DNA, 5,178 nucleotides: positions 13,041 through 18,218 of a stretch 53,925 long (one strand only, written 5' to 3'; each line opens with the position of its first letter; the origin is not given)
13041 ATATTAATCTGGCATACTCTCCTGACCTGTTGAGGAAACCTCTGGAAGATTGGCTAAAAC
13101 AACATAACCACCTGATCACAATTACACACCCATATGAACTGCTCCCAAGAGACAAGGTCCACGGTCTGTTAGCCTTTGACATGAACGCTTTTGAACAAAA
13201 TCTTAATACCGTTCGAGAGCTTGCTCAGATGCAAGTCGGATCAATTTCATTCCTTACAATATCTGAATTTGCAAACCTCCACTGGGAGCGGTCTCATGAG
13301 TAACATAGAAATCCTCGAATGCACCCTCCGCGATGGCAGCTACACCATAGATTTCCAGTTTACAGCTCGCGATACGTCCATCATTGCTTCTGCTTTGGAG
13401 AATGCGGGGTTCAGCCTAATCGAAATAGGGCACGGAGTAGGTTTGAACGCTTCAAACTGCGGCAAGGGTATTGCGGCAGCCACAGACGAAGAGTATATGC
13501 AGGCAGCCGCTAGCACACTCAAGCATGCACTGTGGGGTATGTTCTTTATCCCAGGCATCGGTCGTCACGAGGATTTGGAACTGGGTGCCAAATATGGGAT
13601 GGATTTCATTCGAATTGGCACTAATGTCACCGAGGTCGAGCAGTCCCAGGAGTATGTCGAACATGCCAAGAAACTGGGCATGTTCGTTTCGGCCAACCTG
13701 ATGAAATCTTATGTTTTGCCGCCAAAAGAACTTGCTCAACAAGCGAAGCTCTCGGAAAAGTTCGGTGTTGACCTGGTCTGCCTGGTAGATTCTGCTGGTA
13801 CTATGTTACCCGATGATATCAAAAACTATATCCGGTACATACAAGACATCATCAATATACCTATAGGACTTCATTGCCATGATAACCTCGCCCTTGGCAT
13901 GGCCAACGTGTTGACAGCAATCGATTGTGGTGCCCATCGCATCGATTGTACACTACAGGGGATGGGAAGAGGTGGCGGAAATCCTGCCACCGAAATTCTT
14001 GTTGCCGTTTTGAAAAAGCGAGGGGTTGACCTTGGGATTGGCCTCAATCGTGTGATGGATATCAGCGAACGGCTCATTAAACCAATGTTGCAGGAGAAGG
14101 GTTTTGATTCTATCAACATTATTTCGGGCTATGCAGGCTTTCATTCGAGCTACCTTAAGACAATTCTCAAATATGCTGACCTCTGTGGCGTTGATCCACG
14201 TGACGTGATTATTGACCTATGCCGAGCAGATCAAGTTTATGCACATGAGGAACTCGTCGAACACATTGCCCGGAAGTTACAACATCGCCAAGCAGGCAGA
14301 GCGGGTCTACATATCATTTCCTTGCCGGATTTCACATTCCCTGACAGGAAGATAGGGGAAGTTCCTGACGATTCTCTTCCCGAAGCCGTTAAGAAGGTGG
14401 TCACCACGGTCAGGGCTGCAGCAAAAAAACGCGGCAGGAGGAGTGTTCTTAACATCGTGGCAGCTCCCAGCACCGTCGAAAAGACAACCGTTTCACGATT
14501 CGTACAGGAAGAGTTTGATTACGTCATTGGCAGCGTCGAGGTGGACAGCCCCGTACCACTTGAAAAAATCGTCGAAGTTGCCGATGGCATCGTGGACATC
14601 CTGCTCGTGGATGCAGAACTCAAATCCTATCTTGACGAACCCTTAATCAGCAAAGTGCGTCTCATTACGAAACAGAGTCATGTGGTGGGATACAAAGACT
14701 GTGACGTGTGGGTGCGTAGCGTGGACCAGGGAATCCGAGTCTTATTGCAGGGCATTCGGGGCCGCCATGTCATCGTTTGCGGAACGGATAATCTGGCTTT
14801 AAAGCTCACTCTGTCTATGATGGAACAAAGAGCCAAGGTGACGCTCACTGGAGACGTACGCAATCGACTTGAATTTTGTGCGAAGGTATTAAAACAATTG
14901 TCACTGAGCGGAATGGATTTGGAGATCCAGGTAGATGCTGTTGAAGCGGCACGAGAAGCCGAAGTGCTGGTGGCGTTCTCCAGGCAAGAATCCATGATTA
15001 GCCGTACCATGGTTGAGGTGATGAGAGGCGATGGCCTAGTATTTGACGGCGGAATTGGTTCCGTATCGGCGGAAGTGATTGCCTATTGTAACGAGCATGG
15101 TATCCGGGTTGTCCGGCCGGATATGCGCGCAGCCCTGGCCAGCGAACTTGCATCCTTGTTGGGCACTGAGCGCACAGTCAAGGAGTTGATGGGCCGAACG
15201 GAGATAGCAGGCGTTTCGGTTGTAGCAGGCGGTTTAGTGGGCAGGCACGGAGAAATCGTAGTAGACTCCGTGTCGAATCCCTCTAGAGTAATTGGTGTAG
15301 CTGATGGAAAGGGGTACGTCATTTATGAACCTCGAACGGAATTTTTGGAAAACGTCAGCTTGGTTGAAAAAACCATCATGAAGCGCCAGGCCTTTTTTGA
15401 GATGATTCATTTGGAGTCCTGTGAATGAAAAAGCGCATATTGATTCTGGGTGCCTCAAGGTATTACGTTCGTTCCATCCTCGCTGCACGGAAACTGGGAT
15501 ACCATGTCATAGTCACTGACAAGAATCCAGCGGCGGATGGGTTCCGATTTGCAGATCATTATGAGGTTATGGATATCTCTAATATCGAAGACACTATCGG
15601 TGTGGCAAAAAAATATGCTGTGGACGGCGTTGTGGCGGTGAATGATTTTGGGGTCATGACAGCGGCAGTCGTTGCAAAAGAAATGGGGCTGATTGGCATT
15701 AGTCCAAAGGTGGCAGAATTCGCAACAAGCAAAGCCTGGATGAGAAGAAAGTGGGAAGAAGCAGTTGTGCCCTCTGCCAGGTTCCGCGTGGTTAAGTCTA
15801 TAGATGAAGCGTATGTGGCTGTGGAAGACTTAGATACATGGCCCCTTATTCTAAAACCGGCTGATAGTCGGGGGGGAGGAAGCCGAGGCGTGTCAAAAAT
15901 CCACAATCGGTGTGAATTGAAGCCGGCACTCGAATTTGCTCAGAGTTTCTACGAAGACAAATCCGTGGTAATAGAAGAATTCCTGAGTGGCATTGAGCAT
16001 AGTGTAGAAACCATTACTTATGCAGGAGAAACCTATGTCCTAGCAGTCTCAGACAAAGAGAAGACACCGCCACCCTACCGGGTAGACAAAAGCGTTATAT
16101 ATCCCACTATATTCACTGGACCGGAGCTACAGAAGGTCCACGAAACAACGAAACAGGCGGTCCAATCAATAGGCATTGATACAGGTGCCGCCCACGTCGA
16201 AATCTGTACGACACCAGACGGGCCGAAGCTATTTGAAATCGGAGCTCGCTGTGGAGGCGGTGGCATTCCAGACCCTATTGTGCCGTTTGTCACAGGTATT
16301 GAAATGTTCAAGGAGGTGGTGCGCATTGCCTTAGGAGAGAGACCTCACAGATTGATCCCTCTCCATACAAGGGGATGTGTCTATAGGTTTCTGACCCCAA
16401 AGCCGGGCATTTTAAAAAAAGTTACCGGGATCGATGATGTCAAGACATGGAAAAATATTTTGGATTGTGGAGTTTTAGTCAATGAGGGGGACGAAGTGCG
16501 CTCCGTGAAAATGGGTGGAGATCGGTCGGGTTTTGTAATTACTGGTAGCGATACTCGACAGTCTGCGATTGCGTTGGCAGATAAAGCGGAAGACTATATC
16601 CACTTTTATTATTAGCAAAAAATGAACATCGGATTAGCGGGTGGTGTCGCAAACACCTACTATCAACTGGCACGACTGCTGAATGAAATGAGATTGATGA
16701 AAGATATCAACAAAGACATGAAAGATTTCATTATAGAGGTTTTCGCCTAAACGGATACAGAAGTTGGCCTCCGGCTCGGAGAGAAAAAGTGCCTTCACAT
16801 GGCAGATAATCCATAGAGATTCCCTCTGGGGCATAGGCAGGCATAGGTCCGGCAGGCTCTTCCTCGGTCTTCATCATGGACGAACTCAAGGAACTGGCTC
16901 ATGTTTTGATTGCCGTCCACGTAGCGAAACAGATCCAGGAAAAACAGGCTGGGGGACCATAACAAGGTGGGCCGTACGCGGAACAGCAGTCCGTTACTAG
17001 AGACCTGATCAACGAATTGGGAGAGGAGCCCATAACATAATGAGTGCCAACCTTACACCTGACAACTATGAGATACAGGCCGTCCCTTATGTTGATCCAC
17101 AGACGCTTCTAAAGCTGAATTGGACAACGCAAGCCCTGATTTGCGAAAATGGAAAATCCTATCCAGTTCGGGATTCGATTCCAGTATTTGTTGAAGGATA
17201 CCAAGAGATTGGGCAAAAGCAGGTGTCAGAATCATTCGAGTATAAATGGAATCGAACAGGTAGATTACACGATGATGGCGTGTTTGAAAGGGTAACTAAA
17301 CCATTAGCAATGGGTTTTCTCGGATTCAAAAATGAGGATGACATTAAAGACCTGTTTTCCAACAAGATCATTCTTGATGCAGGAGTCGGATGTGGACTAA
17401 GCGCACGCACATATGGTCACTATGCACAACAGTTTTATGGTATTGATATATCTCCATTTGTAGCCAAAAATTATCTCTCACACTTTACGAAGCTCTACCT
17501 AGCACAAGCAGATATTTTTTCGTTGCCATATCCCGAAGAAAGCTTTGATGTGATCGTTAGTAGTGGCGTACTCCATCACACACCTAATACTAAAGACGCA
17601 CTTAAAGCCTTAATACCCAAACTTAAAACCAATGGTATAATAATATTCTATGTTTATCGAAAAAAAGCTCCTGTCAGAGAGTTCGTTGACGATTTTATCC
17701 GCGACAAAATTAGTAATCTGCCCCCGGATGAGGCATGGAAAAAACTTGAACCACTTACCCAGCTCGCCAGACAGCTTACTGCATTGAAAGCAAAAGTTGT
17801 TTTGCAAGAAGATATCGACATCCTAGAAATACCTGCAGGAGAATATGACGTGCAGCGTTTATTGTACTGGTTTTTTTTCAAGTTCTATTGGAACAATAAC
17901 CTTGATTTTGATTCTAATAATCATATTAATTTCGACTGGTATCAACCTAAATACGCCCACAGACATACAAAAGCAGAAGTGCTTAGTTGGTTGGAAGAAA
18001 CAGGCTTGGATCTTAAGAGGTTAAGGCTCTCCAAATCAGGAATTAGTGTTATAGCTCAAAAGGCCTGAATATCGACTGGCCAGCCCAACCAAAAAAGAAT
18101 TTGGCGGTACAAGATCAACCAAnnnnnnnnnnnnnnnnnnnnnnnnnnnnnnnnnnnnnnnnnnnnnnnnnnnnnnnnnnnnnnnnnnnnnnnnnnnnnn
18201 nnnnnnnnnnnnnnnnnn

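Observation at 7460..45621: Five intact AsnB-family amidotransferases in one glycan locus, falling into two sequence classes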

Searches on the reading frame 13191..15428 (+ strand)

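Call 7: search_protein_families(library=pfam, proteins=[window:13191-15428:+], max_evalue=0.01)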
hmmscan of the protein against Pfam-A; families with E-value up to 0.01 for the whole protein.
window:13191-15428:+ (745 aa): 2 families
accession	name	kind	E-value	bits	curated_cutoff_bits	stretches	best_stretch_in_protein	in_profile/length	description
PF00682.25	HMGL-like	-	9.3e-42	143.7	29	1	39-293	2-258/260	HMGL-like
PF07836.16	DmpG_comm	-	1.4e-09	37.7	27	1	306-364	4-62/63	DmpG-like communication domain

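Call 19: search_protein_families(library=ncbifam, proteins=[window:13191-15428:+], max_evalue=0.00001)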
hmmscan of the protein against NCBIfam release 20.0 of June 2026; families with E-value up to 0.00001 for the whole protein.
window:13191-15428:+ (745 aa): 26 families (the best 25 are shown)
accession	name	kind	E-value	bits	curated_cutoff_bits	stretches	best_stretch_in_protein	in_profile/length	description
NF006049.0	PRK08195.1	subfamily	7.2e-98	327.8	229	1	37-368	6-340/344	4-hyroxy-2-oxovalerate/4-hydroxy-2-oxopentanoic acid aldolase,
TIGR03217.1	4OH_2_O_val_ald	equivalog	1.1e-88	297.6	286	1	38-366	2-333/334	4-hydroxy-2-oxovalerate aldolase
NF002085.0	PRK00915.1-2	subfamily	3.3e-28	98.7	517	1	149-297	124-272/504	2-isopropylmalate synthase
TIGR02090.1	LEU1_arch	subfamily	8.7e-28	97.5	484.75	1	149-296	111-258/363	isopropylmalate/citramalate/homocitrate synthases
TIGR02660.1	nifV_homocitr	equivalog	4e-23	82.3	462.9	1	40-294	3-258/365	homocitrate synthase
TIGR02146.1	LysS_fung_arch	equivalog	1.7e-22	80.1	413.55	1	41-297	1-257/344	homocitrate synthase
NF006761.0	PRK09282.1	domain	6.3e-22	77.8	402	1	132-297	105-272/591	pyruvate carboxylase subunit B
NF008985.0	PRK12331.1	equivalog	5.6e-21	74.8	718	1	134-295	107-270/465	oxaloacetate decarboxylase subunit alpha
TIGR00973.1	leuA_bact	equivalog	1.1e-19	70.3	598.7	1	150-284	117-259/494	2-isopropylmalate synthase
NF002086.0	PRK00915.1-3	equivalog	8.4e-19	67.4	532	1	153-278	125-254/516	2-isopropylmalate synthase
TIGR01108.1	oadA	equivalog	7e-18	64.4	756.5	1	131-296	99-266/582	sodium-extruding oxaloacetate decarboxylase subunit alpha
NF002088.0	PRK00915.1-5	equivalog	2.7e-17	62.5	697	1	190-273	159-246/514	2-isopropylmalate synthase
NF002084.0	PRK00915.1-1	equivalog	6.5e-17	61.2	748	1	187-283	157-257/523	2-isopropylmalate synthase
NF010644.0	PRK14041.1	equivalog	1.8e-16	59.8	734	1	133-306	105-280/467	pyruvate carboxylase subunit B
NF010643.0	PRK14040.1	subfamily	2e-16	59.6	892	1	131-293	107-271/595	oxaloacetate decarboxylase subunit alpha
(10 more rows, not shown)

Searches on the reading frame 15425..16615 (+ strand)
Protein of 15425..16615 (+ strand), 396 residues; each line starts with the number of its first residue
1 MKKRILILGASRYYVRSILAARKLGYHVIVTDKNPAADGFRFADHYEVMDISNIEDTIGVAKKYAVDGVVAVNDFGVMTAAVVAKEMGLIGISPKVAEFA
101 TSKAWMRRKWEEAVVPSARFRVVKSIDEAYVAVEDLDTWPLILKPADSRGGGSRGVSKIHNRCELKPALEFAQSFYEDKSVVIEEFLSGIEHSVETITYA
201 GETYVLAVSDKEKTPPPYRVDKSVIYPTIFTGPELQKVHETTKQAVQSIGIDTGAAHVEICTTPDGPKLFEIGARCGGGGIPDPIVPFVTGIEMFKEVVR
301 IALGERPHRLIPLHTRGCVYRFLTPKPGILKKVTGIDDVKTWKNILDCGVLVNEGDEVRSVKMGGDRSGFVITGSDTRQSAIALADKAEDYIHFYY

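Call 7: search_protein_families(library=pfam, proteins=[window:15425-16615:+], max_evalue=0.01)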
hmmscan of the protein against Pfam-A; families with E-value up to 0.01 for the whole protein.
window:15425-16615:+ (396 aa): 8 families
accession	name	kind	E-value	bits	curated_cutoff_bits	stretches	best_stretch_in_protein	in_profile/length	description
PF18603.7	LAL_C2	-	1.8e-17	63.8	29.4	1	321-395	1-76/78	L-amino acid ligase C-terminal domain 2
PF13535.11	ATP-grasp_4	-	2.5e-13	50.4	27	1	139-279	3-156/160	ATP-grasp domain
PF02786.22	CPSase_L_D2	-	1.6e-10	41.3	19.8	1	109-306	11-207/211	Carbamoyl-phosphate synthase L chain, ATP binding domain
PF07478.18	Dala_Dala_lig_C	-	2.8e-08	34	24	1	126-212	24-105/204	D-ala D-ala ligase C-terminus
PF01071.24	GARS_A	-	1.7e-07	31.7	27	1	101-205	1-107/194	Phosphoribosylglycinamide synthetase, ATP-grasp (A) domain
PF21360.3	PylC-like_N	-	2.1e-05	25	27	1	5-75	1-76/96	PylC-like, N-terminal domain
PF18130.6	ATPgrasp_N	-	6.8e-05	23.8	27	1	20-89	3-79/81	ATP-grasp N-terminal domain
PF02655.19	ATP-grasp_3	-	6.8e-05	23.5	23.2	1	140-277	33-158/160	ATP-grasp domain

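Call 19: search_protein_families(library=ncbifam, proteins=[window:15425-16615:+], max_evalue=0.00001)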
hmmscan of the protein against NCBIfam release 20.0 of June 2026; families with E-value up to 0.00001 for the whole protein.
window:15425-16615:+ (396 aa): 27 families (the best 25 are shown)
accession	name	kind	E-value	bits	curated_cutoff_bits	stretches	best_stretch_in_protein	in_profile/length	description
NF002563.0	PRK02186.1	subfamily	2.9e-38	131.7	625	1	51-391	58-391/890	argininosuccinate lyase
NF005543.0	PRK07206.1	subfamily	5.7e-33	114.2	302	1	38-371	43-387/416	hypothetical protein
NF041595.1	dap_A_syn_DdaF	equivalog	2.6e-19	69.3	840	1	43-282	56-298/424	dapdiamide A synthase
NF006766.0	PRK09288.1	equivalog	1.2e-13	50.6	339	1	2-200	12-210/396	formate-dependent phosphoribosylglycinamide formyltransferase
NF053745.1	AAntcapLigBacD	equivalog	2.9e-13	49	850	1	44-262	78-313/471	alanine--anticapsin ligase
NF053643.1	Ddl_archaea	equivalog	2.1e-12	46.7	500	1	4-305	2-298/367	putative pseudomurein biosynthesis ATP-grasp protein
TIGR03909.1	pyrrolys_PylC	equivalog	3.1e-12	45.9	248.3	1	15-324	12-301/374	3-methylornithine--L-lysine ligase PylC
TIGR01369.1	CPSaseII_lrg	equivalog_domain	1.4e-11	42.8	1027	1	15-306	578-868/1052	carbamoyl-phosphate synthase (glutamine-hydrolyzing) large subunit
TIGR00877.1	purD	equivalog_domain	1.5e-11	43.7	288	1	20-207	20-211/425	phosphoribosylamine--glycine ligase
NF006406.0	PRK08654.1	equivalog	2.2e-11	42.9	739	1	52-306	61-319/499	acetyl-CoA carboxylase biotin carboxylase subunit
NF002527.0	PRK01966.1-3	equivalog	4.5e-10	39.2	310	1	100-210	116-224/332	D-alanine--D-alanine ligase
NF003671.0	PRK05294.1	equivalog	4.6e-10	37.8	599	1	15-306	575-865/1058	carbamoyl-phosphate synthase large subunit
TIGR01142.1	purT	equivalog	1.7e-09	37.1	502.15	1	4-197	1-194/380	phosphoribosylglycinamide formyltransferase 2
TIGR01205.1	D_ala_D_alaTIGR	subfamily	1.3e-08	34.2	245.65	1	92-212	96-216/318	D-alanine--D-alanine ligase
NF002378.0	PRK01372.1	subfamily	1.5e-08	33.7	243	1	100-198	98-190/305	D-alanine--D-alanine ligase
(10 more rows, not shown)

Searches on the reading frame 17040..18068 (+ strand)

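Call 7: search_protein_families(library=pfam, proteins=[window:17040-18068:+], max_evalue=0.01)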
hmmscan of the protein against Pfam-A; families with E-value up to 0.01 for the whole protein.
window:17040-18068:+ (342 aa): 6 families
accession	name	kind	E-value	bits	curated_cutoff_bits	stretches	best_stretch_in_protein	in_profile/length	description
PF08241.18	Methyltransf_11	-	3.5e-16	60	21.2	1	112-203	1-95/95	Methyltransferase domain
PF13847.12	Methyltransf_31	-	2.7e-12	47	27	1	107-207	3-113/145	Methyltransferase domain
PF13649.12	Methyltransf_25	-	5.9e-12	46.5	27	1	111-199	1-97/97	Methyltransferase domain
PF08242.18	Methyltransf_12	-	2.2e-11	44.8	30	1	112-201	1-98/98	Methyltransferase domain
PF13489.12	Methyltransf_23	-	1.8e-09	38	27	1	105-210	20-123/164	Methyltransferase domain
PF08003.17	Methyltransf_9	-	0.00029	20.3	23.8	1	107-203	115-217/315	Protein of unknown function (DUF1698)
